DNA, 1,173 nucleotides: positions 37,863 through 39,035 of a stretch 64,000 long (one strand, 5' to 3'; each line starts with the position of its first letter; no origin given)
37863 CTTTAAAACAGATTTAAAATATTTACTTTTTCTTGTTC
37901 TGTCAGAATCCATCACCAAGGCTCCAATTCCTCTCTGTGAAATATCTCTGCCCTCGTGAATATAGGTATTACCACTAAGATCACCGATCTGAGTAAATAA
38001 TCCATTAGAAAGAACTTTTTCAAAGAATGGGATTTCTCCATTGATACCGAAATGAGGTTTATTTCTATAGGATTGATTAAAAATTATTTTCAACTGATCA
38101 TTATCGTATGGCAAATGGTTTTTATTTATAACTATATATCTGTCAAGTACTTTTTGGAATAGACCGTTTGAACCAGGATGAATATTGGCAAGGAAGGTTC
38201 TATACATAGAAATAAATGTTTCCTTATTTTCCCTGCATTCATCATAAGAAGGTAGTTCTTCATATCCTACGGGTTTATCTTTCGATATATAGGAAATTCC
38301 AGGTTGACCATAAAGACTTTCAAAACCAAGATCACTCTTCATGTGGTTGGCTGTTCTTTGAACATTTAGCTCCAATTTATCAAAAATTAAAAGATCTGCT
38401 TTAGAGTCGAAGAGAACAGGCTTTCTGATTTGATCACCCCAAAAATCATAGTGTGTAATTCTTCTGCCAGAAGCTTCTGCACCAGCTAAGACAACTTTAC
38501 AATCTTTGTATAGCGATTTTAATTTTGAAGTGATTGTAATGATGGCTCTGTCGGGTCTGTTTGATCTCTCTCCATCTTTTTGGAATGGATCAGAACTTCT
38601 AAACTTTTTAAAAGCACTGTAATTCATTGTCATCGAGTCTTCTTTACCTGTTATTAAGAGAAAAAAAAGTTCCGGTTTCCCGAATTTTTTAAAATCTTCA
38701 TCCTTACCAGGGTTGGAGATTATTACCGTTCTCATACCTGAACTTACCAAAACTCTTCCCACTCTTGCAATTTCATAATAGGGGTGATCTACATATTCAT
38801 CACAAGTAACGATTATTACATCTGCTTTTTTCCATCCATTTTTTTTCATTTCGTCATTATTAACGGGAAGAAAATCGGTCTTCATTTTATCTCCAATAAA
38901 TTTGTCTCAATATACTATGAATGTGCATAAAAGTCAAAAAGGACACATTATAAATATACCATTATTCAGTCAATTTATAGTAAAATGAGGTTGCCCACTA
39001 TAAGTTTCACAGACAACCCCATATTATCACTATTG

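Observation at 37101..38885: YgiQ-family protein lacking the radical-SAM CX3CX2C cluster motif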

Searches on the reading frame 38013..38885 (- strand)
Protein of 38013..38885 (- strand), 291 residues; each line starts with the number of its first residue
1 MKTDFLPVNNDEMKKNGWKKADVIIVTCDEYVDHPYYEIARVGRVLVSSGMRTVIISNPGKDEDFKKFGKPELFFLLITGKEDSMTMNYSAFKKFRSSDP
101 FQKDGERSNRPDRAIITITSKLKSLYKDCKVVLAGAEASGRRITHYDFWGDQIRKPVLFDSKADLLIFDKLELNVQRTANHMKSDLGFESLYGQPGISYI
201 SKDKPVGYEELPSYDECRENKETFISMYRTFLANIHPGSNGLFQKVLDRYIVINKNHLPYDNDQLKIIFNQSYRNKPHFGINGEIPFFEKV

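Call 88: predict_structure(alignment_id=A5)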
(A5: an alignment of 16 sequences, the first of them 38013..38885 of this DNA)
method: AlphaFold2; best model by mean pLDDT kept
length: 291 residues; sequences in the alignment: 16
mean_pLDDT: 89.2   pTM: 0.89
mean pLDDT of the five models: 89.2, 86.2, 85.2, 84.5, 83.8
residues with pLDDT >= 90: 209; 70-90: 55; 50-70: 16; < 50: 11
segments of 3 or more residues with pLDDT < 50: 86-93
pLDDT, mean of each block of 10 residues (from residue 1): 82 93 94 90 96 93 94 92 49 60 77 86 95 91 86 93 95 96 93 95 95 97 96 92 97 96 95 90 81 69
secondary structure, 60 per line:
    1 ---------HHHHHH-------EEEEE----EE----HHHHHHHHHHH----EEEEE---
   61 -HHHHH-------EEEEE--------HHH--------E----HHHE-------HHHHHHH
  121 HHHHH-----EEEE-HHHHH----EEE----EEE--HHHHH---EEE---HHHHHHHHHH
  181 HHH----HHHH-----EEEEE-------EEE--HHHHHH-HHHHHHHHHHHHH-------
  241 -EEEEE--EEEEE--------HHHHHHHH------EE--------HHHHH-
elements in order: H10-15 E23-27 H38-48 E53-57 H62-66 E74-78 H114-125 E131-134 H136-140 E145-147 E152-154 H157-161 E165-167 H171-183 H188-191 E197-201 E209-211 H214-219 H221-233 E242-246 E249-253 H262-269 H286-290

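Call 90: fold_search(model_id=the predicted structure, library=pdb)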
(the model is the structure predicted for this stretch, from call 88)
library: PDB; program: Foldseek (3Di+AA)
matches with E <= 10: 1042; with E <= 0.001: 4
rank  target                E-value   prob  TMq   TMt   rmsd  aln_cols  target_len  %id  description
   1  7kdy_B                2.9e-04  1.00  0.33  0.16   5.7       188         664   14  Crystal structure of Streptomyces tokunonesis TokK with hydroxycobalamin, 5'-deoxyadenosine, methionine, and (2R)-pant (released 2022-01-12)
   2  7kdx_A                3.0e-04  1.00  0.33  0.16   5.3       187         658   14  Crystal structure of Streptomyces tokunonesis TokK with hydroxycobalamin, 5'-deoxyadenosine, and methionine (released 2022-01-12)
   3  7kdx_B                3.4e-04  1.00  0.34  0.17   5.3       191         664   12  Crystal structure of Streptomyces tokunonesis TokK with hydroxycobalamin, 5'-deoxyadenosine, and methionine (released 2022-01-12)
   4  7kdy_A                3.9e-04  1.00  0.34  0.17  15.2       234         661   13  Crystal structure of Streptomyces tokunonesis TokK with hydroxycobalamin, 5'-deoxyadenosine, methionine, and (2R)-pant (released 2022-01-12)
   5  2ddo_A                6.7e-03  0.60  0.27  0.29  11.1       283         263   10  Crystal Structure of Pyridoxal Kinase from the Escherichia coli pdxK gene at 2.6 A resolution (released 2006-08-15)
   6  5zwa_B                1.7e-02  0.60  0.25  0.27   8.7       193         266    9  Crystal structure of Pyridoxal kinase (PdxK) from Salmonella typhimurium in complex with ADP, PL-linked to Lys233 via  (released 2019-05-29)
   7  7r8y_A                2.3e-02  0.47  0.23  0.29  12.4       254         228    6  Ancestral protein AncThEn of Phosphomethylpyrimidine kinases family (released 2022-06-29)
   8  2ddo_B                2.3e-02  0.47  0.27  0.29  12.3       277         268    8  Crystal Structure of Pyridoxal Kinase from the Escherichia coli pdxK gene at 2.6 A resolution (released 2006-08-15)
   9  3rm5_B                2.5e-02  0.44  0.25  0.16  11.2       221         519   11  Structure of Trifunctional THI20 from Yeast (released 2011-09-21)
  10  5zw9_A                2.8e-02  0.47  0.26  0.28  10.2       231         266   10  Crystal structure of Pyridoxal kinase (PdxK) from Salmonella typhimurium (released 2019-05-29)
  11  2ddm_A                2.8e-02  0.41  0.27  0.30  11.7       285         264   10  Crystal Structure of Pyridoxal Kinase from the Escherichia coli PdxK gene at 2.1 A resolution (released 2006-08-15)
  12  3d0o_A                2.8e-02  0.16  0.22  0.21  20.9       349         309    7  Crystal structure of Lactate Dehydrogenase from Staphylococcus Aureus (released 2009-05-12)
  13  3rm5_A                3.1e-02  0.44  0.28  0.18  10.8       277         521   10  Structure of Trifunctional THI20 from Yeast (released 2011-09-21)
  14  5zwa_A                3.1e-02  0.41  0.26  0.28  10.8       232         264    9  Crystal structure of Pyridoxal kinase (PdxK) from Salmonella typhimurium in complex with ADP, PL-linked to Lys233 via  (released 2019-05-29)
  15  5xx1_E                3.3e-02  0.85  0.28  0.13   6.2       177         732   11  Crystal structure of Arginine decarboxylase (AdiA) from Salmonella typhimurium (released 2018-05-16)
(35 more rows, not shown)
